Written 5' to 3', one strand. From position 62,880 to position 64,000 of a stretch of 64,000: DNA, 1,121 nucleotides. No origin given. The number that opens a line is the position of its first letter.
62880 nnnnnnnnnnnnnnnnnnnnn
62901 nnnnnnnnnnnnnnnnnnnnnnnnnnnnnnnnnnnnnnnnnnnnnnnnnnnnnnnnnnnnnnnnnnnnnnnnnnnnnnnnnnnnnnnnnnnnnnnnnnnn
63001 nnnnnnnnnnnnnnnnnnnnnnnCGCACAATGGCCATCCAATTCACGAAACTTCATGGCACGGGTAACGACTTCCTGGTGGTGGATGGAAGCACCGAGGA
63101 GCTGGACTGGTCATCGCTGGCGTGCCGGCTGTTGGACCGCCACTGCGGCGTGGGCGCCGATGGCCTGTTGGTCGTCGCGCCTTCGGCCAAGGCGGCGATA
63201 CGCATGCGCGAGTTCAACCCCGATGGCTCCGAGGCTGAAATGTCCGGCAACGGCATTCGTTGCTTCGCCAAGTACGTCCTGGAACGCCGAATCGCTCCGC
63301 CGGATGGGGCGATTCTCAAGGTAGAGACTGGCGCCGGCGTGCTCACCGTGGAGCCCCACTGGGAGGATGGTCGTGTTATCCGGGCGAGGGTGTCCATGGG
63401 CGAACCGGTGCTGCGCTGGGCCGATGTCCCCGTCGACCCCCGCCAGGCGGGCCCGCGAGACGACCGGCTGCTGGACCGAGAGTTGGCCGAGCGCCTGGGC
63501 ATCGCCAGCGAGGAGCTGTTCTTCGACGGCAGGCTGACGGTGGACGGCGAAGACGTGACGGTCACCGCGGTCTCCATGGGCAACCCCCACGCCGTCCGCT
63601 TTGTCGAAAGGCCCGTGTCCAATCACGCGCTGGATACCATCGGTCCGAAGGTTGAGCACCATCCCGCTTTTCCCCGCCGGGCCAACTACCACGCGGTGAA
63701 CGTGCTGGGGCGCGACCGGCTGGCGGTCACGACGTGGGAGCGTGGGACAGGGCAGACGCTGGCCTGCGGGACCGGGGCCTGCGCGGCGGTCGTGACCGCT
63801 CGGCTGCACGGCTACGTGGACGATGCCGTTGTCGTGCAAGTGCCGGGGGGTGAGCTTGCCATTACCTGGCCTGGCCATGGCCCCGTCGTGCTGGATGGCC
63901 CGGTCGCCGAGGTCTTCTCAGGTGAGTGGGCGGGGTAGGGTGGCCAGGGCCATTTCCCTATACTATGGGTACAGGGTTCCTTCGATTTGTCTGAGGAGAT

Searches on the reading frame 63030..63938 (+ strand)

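Call 34: search_protein_families(library=pfam, proteins=[window:63030-63938:+], max_evalue=0.00001)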
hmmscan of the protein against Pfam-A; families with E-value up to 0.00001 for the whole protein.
window:63030-63938:+ (302 aa): 1 family
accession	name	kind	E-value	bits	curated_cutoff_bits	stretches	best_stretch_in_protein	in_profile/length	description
PF01678.24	DAP_epimerase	-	6.2e-53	178.4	34.7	2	5-127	1-119/121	Diaminopimelate epimerase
